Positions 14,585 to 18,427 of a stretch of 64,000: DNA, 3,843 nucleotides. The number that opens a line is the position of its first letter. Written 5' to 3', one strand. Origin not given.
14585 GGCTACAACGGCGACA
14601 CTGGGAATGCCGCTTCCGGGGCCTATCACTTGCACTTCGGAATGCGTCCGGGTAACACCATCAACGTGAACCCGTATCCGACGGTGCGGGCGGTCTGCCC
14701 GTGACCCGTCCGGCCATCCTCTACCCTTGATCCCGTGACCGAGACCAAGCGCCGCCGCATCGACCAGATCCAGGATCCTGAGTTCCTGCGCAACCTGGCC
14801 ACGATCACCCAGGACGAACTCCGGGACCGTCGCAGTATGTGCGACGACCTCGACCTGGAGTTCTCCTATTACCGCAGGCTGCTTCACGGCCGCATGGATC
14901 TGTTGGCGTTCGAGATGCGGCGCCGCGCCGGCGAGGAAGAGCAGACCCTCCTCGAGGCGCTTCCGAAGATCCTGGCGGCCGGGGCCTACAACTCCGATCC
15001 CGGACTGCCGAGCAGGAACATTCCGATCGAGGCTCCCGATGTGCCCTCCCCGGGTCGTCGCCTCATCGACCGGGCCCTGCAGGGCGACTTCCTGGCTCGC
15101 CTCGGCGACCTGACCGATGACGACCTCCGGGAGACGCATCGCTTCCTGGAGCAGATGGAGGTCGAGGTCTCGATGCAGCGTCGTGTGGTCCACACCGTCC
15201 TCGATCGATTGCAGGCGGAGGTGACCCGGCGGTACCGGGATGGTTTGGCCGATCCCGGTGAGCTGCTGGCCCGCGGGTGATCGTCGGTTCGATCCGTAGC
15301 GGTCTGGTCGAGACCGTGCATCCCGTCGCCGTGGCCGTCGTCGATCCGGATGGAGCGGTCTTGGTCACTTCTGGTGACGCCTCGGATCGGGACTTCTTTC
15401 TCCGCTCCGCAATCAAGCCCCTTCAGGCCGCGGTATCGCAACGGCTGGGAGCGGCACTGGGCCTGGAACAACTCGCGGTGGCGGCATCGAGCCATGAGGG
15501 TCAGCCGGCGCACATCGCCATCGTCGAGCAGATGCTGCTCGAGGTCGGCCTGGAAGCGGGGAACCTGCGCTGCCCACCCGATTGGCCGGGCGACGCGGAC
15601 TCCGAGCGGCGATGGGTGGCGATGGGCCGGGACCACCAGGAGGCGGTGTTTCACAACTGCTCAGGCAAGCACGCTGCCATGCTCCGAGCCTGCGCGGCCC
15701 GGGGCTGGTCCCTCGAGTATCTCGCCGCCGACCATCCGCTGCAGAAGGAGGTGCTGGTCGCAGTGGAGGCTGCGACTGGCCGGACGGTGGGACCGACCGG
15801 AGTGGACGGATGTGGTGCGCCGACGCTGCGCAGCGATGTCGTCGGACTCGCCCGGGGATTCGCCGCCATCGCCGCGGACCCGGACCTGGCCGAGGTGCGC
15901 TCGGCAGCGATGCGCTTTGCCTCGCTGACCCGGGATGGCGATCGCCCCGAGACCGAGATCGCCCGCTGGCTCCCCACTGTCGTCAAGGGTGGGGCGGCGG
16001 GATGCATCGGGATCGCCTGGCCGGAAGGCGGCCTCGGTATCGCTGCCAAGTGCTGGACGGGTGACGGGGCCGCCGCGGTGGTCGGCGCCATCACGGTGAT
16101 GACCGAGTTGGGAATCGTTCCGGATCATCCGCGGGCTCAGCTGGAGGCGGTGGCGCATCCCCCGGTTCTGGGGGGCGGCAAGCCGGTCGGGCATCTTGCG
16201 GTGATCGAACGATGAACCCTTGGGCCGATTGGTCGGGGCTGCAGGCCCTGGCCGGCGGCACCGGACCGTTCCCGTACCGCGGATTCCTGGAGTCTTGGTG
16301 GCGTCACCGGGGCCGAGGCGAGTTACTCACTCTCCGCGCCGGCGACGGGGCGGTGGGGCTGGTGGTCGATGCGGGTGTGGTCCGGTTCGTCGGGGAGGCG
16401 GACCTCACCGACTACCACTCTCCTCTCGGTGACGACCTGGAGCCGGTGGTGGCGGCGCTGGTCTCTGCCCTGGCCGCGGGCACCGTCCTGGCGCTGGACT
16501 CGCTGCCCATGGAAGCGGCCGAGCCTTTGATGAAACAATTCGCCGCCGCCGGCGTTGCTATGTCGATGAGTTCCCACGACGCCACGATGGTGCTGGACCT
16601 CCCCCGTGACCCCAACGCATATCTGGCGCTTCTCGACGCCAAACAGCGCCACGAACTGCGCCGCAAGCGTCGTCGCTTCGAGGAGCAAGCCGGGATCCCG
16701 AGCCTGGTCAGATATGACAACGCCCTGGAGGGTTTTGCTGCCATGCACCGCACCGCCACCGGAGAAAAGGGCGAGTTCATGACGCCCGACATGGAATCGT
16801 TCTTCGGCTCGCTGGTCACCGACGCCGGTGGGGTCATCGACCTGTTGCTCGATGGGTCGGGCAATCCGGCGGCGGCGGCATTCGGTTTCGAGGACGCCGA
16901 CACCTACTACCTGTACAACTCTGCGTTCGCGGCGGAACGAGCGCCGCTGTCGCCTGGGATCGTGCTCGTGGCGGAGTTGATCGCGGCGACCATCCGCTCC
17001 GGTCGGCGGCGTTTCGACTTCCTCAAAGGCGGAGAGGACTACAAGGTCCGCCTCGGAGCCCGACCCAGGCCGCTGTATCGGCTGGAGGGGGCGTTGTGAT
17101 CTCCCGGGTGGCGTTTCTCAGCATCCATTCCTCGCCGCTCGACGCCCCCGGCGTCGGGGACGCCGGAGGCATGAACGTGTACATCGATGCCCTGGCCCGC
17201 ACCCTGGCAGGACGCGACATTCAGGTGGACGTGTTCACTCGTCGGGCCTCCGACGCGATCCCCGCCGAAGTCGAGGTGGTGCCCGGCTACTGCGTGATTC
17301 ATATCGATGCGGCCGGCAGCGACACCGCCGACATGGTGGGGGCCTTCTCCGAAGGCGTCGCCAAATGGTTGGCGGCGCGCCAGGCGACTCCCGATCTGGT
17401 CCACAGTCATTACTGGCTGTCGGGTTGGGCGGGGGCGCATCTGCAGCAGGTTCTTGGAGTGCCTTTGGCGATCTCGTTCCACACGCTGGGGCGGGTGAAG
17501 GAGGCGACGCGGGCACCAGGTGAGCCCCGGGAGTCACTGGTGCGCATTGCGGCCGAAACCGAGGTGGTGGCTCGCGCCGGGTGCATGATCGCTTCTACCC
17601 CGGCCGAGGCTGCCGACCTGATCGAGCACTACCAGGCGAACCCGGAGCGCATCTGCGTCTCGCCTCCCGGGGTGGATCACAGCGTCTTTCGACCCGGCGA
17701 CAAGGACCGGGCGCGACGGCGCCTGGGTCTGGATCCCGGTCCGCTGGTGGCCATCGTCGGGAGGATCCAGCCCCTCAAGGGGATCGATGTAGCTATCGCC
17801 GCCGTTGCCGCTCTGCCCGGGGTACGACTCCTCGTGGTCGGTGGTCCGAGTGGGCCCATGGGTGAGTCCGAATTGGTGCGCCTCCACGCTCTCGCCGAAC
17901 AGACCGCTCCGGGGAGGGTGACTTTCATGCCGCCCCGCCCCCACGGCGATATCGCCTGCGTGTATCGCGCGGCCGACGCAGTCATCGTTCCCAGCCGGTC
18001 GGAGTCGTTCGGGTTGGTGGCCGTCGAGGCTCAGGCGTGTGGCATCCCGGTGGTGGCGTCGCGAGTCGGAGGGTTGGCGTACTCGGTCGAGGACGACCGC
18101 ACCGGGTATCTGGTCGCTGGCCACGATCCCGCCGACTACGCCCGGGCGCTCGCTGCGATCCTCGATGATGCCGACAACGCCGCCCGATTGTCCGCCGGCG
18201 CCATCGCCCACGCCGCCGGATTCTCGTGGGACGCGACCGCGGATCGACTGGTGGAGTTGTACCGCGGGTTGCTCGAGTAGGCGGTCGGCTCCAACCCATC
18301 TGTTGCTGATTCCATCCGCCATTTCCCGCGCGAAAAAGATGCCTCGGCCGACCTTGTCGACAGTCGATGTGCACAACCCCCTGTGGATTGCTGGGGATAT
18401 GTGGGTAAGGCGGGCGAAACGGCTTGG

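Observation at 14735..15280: Candidate RsiG-like c-di-GMP-binding anti-sigma factor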

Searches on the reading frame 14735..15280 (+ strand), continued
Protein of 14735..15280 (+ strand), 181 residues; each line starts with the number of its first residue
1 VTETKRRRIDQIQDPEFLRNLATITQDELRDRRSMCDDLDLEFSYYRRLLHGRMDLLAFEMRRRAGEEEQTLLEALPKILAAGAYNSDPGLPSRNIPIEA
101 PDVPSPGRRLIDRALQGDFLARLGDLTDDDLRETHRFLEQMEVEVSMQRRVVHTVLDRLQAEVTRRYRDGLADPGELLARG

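Call 40: search_protein_representatives(protein=window:14735-15277:+)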
Query: 181 residues. Proteins with E-value up to 0.001 (for the whole library): 758; up to 1e-10: 343; up to 1e-30: 8. The best 150 are listed.
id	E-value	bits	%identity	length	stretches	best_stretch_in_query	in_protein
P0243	3.7e-56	206.0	61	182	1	2-179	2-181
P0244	3.3e-40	154.1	50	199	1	4-178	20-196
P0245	1.2e-38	149.0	52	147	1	35-180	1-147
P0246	2.2e-36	141.6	46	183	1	4-178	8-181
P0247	8.0e-36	139.8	49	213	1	3-178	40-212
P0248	1.1e-35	139.4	47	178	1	4-170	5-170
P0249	1.6e-33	132.3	58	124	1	2-109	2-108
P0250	8.3e-31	123.5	61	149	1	1-108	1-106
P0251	9.0e-30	120.1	46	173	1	4-168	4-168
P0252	1.8e-28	115.8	43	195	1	4-169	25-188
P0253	4.1e-28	114.7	45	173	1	6-174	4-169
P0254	2.0e-27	112.5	53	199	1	4-119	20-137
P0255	2.1e-27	112.3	40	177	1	5-176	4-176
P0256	6.9e-27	110.7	42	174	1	5-169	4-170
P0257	8.7e-27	110.4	40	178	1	4-178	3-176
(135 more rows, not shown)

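Call 46: predict_structure(alignment_id=A1)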
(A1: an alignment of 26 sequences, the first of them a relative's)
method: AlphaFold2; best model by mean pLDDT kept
length: 181 residues; sequences in the alignment: 26
mean_pLDDT: 73.5   pTM: 0.65
mean pLDDT of the five models: 73.5, 73.5, 72.7, 72.7, 71.3
residues with pLDDT >= 90: 16; 70-90: 109; 50-70: 25; < 50: 31
segments of 3 or more residues with pLDDT < 50: 84-109, 179-181
pLDDT, mean of each block of 10 residues (from residue 1): 65 86 88 88 83 87 85 75 43 36 42 61 81 86 87 92 87 56 35
secondary structure, 60 per line:
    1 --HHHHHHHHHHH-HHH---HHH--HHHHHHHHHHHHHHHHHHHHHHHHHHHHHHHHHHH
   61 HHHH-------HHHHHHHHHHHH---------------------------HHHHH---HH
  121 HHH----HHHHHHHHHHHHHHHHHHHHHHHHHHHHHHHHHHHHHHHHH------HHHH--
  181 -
elements in order: H3-13 H26-64 H72-83 H111-115 H119-123 H128-168 H175-178

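Call 50: fold_search(model_id=the predicted structure, library=pdb)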
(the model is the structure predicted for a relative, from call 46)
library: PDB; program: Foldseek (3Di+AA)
matches with E <= 10: 75; with E <= 0.001: 4
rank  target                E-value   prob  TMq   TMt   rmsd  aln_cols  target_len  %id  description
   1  6pfv_T                2.1e-05  1.00  0.61  0.67   8.4       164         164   32  Structure of S. venezuelae RisG-WhiG-c-di-GMP complex: orthorhombic crystal form (released 2019-11-13)
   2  6pfv_B                5.0e-05  1.00  0.61  0.69   8.1       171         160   31  Structure of S. venezuelae RisG-WhiG-c-di-GMP complex: orthorhombic crystal form (released 2019-11-13)
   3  6pfv_E                6.8e-05  1.00  0.61  0.68   8.1       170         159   31  Structure of S. venezuelae RisG-WhiG-c-di-GMP complex: orthorhombic crystal form (released 2019-11-13)
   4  6pfj_T                8.8e-05  1.00  0.58  0.70   7.9       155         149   32  Structure of S. venezuelae RsiG-WhiG-(ci-di-GMP) complex, P64 crystal form (released 2019-11-13)
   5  4cgk_A                2.2e+00  0.13  0.26  0.16  22.5       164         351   10  Crystal structure of the essential protein PcsB from Streptococcus pneumoniae (released 2014-05-21)
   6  4cgk_B                2.5e+00  0.12  0.25  0.16  21.8       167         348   12  Crystal structure of the essential protein PcsB from Streptococcus pneumoniae (released 2014-05-21)
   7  4z2e_B                3.0e+00  0.10  0.25  0.12  10.2       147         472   17  Quinolone(Trovafloxacin)-DNA cleavage complex of gyrase from S. pneumoniae (released 2016-09-14)
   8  7p3r_A                3.2e+00  0.08  0.22  0.14  21.4       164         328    9  Helical structure of the toxin MakA from Vibrio cholera (released 2022-02-23)
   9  6z1a_B                3.2e+00  0.08  0.21  0.08  11.2       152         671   14  Ternary complex of Staphylococcus aureus DNA gyrase with AMK12 and DNA (released 2020-11-11)
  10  9clb_F                3.5e+00  0.08  0.21  0.31  18.8       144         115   16  Crystal structure of Bak bound to the inhibitory aBAK (released 2025-07-16)
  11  5cdp_C                3.5e+00  0.08  0.21  0.10  11.2       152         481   14  2.45A structure of etoposide with S.aureus DNA gyrase and DNA (released 2015-12-16)
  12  6qtk_C                3.5e+00  0.08  0.21  0.10  11.1       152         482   14  2.31A structure of gepotidacin with S.aureus DNA gyrase and doubly nicked DNA (released 2019-03-13)
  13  4bjn_H                3.7e+00  0.15  0.30  0.26  10.8       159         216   19  Crystal structure of the flax-rust effector AvrM-A (released 2013-10-16)
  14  7q83_D                3.7e+00  0.08  0.24  0.28  23.6       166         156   13  Crystal structure of S. cerevisiae Sso2 in complex with the pleckstrin homology domain of Sec3 (released 2022-08-31)
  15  5jsb_B                3.9e+00  0.08  0.21  0.31  18.6       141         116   14  Crystal structure of Mcl1-inhibitor complex (released 2016-11-16)
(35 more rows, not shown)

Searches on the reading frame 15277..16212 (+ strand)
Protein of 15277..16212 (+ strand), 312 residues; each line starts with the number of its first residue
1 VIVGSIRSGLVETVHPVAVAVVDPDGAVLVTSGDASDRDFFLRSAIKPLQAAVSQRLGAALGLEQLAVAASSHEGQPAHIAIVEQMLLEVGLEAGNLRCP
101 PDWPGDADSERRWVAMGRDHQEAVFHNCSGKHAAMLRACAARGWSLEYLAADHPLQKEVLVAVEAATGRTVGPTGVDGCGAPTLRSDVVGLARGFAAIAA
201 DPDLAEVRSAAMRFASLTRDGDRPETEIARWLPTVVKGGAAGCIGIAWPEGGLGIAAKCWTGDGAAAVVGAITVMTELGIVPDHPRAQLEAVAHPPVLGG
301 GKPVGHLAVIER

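Call 3: search_protein_families(library=pfam, proteins=[window:15277-16212:+], max_evalue=0.1)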
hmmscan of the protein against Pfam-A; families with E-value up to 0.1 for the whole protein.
window:15277-16212:+ (312 aa): 1 family
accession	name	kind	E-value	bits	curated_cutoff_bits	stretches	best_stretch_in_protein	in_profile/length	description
PF06089.17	Asparaginase_II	-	2e-78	264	25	1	5-308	3-321/322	L-asparaginase II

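Call 4: search_protein_families(library=ncbifam, proteins=[window:15277-16212:+], max_evalue=0.1)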
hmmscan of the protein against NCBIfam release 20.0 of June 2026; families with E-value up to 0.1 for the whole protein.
window:15277-16212:+ (312 aa): 0 families

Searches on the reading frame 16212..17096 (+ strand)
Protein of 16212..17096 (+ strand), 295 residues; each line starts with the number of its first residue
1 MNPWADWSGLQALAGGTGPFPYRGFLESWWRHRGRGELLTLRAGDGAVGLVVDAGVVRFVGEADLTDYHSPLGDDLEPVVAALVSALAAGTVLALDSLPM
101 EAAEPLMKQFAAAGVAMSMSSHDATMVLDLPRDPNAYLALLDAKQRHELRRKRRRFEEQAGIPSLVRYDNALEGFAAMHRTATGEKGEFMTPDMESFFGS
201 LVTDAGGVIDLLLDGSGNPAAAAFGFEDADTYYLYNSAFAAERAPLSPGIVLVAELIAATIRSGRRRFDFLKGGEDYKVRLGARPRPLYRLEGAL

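Call 3: search_protein_families(library=pfam, proteins=[window:16212-17096:+], max_evalue=0.1)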
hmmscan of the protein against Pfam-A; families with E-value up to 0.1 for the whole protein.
window:16212-17096:+ (295 aa): 2 families
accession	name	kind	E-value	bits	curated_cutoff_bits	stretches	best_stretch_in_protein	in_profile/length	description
PF13480.13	Acetyltransf_6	-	2e-24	86.8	22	1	143-278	1-142/143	Acetyltransferase (GNAT) domain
PF04339.18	FemAB_like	-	0.043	13.4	27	1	132-233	170-275/369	Peptidogalycan biosysnthesis/recognition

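Call 4: search_protein_families(library=ncbifam, proteins=[window:16212-17096:+], max_evalue=0.1)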
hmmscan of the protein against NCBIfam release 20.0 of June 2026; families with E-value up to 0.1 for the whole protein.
window:16212-17096:+ (295 aa): 1 family
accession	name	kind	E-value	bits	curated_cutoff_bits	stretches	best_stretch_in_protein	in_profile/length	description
TIGR03019.1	pepcterm_femAB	equivalog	0.0085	15.2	260.35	1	112-288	107-281/330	FemAB family XrtA/PEP-CTERM system-associated protein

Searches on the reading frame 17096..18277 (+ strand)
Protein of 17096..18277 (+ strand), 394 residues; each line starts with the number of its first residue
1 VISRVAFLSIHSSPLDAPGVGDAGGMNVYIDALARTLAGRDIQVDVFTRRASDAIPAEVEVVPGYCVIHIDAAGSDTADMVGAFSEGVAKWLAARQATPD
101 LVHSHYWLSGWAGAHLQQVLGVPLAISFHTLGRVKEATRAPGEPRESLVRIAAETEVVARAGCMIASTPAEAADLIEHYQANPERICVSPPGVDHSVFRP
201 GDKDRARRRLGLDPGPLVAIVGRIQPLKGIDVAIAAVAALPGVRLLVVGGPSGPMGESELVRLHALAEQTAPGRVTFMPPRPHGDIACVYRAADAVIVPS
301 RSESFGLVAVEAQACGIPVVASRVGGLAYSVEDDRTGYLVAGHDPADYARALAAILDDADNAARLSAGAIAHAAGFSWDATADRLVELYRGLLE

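Call 3: search_protein_families(library=pfam, proteins=[window:17096-18277:+], max_evalue=0.1)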
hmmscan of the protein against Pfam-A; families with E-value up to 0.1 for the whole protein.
window:17096-18277:+ (394 aa): 8 families
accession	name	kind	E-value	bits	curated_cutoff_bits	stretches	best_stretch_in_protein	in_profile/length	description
PF00534.26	Glycos_transf_1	-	1.9e-34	119.1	26.4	1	203-369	2-169/172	Glycosyl transferases group 1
PF13692.12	Glyco_trans_1_4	-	1.6e-29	103.5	27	1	216-358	2-142/142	Glycosyl transferases group 1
PF13439.12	Glyco_transf_4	-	4.7e-27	95.5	28.5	1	24-196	2-169/170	Glycosyltransferase Family 4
PF13579.12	Glyco_trans_4_4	-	9.9e-26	91.4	29.7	1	24-192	1-158/158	Glycosyl transferase 4-like domain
PF20706.3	GT4-conflict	-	3.1e-21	76.3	26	1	23-385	11-385/385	Family 4 Glycosyltransferase in conflict systems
PF13524.12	Glyco_trans_1_2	-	4.9e-08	33.5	25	1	234-386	6-143/144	Glycosyl transferase-like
PF08323.17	Glyco_transf_5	-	2.1e-06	28.1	22.7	1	74-130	104-167/239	Starch synthase catalytic domain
PF13477.12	Glyco_trans_4_2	-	0.00059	20.5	23.4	1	27-133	10-111/139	Glycosyl transferase 4-like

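Call 4: search_protein_families(library=ncbifam, proteins=[window:17096-18277:+], max_evalue=0.1)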
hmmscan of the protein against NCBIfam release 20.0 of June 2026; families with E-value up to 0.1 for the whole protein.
window:17096-18277:+ (394 aa): 49 families (the best 25 are shown)
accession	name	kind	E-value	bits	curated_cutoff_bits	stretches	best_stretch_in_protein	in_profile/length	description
TIGR03449.1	mycothiol_MshA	equivalog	4.3e-124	414.5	462.5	1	4-391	1-402/406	D-inositol-3-phosphate glycosyltransferase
TIGR02149.1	glgA_Coryne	subfamily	2.7e-40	138.7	302.4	1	24-392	16-390/391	glycogen synthase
TIGR04047.1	MSMEG_0565_glyc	hypoth_equivalog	6.8e-31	107.7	259.85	1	32-390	20-372/373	MSMEG_0565 family glycosyltransferase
TIGR02472.1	sucr_P_syn_N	equivalog_domain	1.1e-30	106.9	576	2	21-207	23-232/439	sucrose-phosphate synthase, putative, glycosyltransferase domain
TIGR02095.1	glgA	subfamily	5.1e-25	88.1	328.45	1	203-391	279-476/477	glycogen/starch synthase, ADP-glucose type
NF053787.1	GlcN_PG_synth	equivalog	1.5e-24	86.5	480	1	89-393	72-360/361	N-acetylglucosaminyl phosphatidylglycerol synthase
TIGR04063.1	stp3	hypoth_equivalog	5.7e-24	84.7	442.05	1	94-393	88-396/397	TIGR04063 family PEP-CTERM/XrtA system glycosyltransferase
TIGR03999.1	thiol_BshA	equivalog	7.1e-23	81.1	273.7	1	185-393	168-374/375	N-acetyl-alpha-D-glucosaminyl L-malate synthase BshA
NF041876.1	EPS_EpsE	equivalog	2.5e-22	79.7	400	1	180-382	182-386/389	exopolysaccharide biosynthesis GT4 family glycosyltransferase EpsE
NF001901.0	PRK00654.1-5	equivalog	1.9e-20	72.8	649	1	204-393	303-492/502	glycogen synthase GlgA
TIGR03088.1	stp2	hypoth_equivalog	7.8e-20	71.2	409.05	1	175-393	151-374/374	TIGR03088 family PEP-CTERM/XrtA system glycosyltransferase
NF038229.1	Glyco4_Geo_Pelo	equivalog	1.4e-17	63.8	400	1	93-393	50-337/338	GPMC system family 4 glycosyltransferase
NF038295.1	EPS_HpsP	equivalog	5e-16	58.7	550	1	83-392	77-387/388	hormogonium polysaccharide biosynthesis glycosyltransferase HpsP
NF012028.0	PRK15484.1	subfamily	6e-15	55.2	618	1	184-385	161-371/380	lipopolysaccharide N-acetylglucosaminyltransferase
NF010699.0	PRK14099.1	equivalog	2.1e-14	52.9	762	1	192-392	269-479/485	glycogen synthase GlgA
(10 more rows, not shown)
